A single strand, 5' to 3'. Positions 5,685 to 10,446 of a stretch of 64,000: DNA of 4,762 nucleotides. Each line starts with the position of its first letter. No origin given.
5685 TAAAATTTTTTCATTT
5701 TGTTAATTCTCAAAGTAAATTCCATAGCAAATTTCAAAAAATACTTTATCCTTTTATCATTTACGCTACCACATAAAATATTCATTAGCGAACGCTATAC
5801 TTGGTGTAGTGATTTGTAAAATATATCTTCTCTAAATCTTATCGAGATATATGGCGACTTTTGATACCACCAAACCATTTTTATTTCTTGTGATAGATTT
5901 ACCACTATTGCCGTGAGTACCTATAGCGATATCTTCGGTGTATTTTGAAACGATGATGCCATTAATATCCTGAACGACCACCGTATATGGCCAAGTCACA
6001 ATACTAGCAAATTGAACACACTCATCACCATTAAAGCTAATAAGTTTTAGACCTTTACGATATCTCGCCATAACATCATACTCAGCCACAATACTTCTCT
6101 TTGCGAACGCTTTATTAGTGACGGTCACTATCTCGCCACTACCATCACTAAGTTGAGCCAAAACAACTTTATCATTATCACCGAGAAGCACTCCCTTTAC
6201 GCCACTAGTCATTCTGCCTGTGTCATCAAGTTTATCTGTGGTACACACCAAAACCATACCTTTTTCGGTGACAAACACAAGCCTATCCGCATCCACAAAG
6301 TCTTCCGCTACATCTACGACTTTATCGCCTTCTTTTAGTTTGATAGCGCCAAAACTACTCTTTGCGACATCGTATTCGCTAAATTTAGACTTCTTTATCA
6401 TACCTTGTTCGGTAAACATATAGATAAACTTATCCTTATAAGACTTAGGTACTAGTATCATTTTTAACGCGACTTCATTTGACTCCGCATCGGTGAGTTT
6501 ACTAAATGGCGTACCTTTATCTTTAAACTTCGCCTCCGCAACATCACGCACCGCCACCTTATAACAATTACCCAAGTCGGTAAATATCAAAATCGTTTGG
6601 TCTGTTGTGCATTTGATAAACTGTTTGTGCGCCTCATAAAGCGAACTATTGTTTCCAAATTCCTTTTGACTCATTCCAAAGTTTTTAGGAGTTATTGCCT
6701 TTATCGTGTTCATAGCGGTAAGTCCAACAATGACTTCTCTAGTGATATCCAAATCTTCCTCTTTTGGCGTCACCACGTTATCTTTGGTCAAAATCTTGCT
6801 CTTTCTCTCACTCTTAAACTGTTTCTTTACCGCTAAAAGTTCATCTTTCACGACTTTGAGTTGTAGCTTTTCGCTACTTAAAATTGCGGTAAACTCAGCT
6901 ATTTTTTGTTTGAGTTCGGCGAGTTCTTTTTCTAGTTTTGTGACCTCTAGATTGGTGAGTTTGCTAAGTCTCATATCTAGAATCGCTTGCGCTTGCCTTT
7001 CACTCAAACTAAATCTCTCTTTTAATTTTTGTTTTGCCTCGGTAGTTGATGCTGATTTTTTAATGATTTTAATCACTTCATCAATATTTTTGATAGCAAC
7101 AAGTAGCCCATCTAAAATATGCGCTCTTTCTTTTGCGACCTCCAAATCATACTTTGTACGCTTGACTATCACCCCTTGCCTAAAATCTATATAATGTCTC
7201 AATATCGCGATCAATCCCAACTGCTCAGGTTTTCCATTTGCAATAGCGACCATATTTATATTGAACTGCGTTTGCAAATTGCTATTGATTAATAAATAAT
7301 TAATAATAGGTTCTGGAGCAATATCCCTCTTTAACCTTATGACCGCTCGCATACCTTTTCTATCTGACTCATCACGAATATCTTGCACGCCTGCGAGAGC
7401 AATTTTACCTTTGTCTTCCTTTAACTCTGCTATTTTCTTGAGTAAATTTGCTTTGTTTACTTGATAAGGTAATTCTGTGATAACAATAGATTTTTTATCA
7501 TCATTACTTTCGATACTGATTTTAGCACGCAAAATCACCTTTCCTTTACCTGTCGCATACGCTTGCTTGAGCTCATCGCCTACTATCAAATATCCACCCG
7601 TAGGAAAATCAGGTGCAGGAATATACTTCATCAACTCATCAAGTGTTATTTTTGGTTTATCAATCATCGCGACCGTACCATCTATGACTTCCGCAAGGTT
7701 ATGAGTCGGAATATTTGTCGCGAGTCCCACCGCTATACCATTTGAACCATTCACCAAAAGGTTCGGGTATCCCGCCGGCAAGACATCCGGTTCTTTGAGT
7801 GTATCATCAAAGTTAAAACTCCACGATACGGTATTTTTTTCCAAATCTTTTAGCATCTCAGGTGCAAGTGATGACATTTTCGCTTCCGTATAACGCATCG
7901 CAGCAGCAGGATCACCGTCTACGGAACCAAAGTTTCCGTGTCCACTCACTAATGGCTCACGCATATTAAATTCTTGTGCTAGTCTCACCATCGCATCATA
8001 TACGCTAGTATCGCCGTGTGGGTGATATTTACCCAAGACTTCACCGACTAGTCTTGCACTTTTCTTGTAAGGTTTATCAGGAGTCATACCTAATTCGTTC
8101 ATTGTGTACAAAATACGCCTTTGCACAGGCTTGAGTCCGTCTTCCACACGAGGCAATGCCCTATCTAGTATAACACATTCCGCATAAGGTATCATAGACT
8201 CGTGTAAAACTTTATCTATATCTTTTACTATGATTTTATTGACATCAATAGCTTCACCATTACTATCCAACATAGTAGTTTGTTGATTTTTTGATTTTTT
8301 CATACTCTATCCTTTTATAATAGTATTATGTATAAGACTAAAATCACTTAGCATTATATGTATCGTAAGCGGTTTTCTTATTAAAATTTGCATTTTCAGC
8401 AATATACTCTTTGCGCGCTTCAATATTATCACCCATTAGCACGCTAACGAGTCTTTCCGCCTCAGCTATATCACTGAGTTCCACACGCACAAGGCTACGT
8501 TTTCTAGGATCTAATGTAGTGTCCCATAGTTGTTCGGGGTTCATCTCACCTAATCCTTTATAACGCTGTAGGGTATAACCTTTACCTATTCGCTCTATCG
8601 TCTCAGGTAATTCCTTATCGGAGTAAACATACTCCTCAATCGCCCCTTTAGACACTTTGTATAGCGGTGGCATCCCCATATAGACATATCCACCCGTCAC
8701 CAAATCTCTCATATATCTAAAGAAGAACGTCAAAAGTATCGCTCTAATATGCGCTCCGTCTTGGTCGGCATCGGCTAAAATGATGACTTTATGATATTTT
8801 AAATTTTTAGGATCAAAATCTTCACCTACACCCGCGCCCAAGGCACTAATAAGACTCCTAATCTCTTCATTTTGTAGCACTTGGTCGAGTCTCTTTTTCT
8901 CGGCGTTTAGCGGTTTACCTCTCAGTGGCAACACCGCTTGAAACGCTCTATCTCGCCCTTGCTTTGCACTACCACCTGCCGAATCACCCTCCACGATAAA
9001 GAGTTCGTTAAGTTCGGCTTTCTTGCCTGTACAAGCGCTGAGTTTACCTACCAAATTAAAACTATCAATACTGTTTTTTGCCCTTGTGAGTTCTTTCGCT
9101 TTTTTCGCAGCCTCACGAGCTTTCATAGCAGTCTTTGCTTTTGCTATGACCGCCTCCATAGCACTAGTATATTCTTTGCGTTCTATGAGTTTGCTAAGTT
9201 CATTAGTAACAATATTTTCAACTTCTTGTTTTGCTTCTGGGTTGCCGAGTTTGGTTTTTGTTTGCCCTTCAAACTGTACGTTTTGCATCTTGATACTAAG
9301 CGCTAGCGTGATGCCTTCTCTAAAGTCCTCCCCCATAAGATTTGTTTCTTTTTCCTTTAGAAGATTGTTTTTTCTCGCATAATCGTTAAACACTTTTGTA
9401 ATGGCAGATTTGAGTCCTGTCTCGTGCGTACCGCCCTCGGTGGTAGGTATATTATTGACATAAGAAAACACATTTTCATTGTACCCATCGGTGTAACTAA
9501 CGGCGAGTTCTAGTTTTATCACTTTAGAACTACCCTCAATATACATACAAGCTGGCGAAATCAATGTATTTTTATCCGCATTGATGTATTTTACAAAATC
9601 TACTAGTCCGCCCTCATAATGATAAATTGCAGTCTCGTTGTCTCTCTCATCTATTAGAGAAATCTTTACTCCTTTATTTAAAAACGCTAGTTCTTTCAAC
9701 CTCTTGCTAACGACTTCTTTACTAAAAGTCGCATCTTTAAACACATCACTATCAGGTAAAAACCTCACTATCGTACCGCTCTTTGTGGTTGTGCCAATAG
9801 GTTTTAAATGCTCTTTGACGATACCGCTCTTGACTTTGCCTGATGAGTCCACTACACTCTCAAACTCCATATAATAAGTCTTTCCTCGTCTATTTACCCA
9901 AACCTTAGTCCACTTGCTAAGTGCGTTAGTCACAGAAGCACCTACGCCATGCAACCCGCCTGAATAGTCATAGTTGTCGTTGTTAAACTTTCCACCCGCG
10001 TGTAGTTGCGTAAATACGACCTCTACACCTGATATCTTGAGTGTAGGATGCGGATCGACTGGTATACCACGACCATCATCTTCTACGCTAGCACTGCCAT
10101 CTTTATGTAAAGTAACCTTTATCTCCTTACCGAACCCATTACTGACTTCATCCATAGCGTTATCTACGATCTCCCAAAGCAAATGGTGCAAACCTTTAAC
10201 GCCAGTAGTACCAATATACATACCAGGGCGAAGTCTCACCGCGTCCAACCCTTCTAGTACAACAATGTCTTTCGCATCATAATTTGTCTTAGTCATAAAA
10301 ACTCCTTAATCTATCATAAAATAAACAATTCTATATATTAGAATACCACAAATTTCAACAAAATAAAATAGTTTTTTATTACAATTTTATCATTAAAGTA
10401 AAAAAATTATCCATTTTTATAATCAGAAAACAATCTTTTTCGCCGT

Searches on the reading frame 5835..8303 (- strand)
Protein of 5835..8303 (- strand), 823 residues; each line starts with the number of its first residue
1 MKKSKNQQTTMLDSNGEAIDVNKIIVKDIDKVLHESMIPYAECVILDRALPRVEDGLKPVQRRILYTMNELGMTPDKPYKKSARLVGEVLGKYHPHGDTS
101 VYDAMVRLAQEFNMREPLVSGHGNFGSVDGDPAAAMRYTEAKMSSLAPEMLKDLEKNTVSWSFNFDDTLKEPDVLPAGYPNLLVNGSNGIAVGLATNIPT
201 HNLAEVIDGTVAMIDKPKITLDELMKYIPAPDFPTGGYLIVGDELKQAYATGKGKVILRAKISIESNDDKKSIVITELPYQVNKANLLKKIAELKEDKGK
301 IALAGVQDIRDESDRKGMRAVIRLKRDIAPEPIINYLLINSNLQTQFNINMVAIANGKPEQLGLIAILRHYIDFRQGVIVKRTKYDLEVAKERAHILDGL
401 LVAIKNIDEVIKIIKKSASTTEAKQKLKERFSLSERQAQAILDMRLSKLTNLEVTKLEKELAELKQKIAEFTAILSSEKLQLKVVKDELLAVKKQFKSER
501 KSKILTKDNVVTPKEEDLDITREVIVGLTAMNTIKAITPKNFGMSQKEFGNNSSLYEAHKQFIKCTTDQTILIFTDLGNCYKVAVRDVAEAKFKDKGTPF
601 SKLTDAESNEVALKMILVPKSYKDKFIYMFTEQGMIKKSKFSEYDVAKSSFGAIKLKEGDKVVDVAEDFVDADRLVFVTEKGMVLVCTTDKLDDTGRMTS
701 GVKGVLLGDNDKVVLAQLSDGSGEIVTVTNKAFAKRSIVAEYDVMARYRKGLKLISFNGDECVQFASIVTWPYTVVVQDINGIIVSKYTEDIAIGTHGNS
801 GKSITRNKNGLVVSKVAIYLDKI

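Call 73: search_protein_families(library=pfam, proteins=[window:5835-8303:-], max_evalue=0.00001)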
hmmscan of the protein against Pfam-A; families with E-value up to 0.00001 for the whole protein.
window:5835-8303:- (823 aa): 2 families
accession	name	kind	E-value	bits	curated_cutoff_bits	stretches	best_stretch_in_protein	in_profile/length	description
PF00521.26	DNA_topoisoIV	-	5.1e-161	536.8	31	1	48-489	1-431/432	DNA gyrase/topoisomerase IV, subunit A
PF03989.18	DNA_gyraseA_C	-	1.4e-24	85.7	27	1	673-714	1-42/48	DNA gyrase C-terminal domain, beta-propeller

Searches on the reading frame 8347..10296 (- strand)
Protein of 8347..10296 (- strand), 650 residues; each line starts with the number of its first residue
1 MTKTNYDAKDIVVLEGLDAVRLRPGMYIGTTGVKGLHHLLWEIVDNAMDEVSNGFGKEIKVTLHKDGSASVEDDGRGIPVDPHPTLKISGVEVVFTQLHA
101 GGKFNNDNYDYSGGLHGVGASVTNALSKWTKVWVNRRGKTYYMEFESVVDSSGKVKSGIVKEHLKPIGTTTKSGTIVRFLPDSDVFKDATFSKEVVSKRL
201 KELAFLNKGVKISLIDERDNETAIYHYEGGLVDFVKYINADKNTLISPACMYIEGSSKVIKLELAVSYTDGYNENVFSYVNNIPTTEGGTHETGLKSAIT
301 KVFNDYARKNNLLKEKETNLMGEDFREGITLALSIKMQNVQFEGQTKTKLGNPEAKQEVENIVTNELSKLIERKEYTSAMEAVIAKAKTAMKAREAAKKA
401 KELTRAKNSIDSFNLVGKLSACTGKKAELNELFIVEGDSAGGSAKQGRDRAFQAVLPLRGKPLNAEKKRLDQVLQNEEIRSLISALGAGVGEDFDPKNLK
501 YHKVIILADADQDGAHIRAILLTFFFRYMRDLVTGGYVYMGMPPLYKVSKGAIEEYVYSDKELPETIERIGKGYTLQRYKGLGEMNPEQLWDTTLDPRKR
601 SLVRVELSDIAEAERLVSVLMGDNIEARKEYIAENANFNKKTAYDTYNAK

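Call 73: search_protein_families(library=pfam, proteins=[window:8347-10296:-], max_evalue=0.00001)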
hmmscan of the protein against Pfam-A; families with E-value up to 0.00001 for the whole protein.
window:8347-10296:- (650 aa): 4 families
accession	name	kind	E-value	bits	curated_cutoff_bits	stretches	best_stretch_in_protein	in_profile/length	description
PF00204.31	DNA_gyraseB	-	8.8e-55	185.3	27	1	230-402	1-172/173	DNA gyrase B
PF00986.26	DNA_gyraseB_C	-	7.2e-27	93.8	29.8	1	572-632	2-62/63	DNA gyrase B subunit, carboxyl terminus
PF01751.28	Toprim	-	4e-17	62.6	23.1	1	431-534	1-87/96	Toprim domain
PF02518.31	HATPase_c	-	1.1e-15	58.4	26.4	1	34-144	4-106/111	Histidine kinase-, DNA gyrase B-, and HSP90-like ATPase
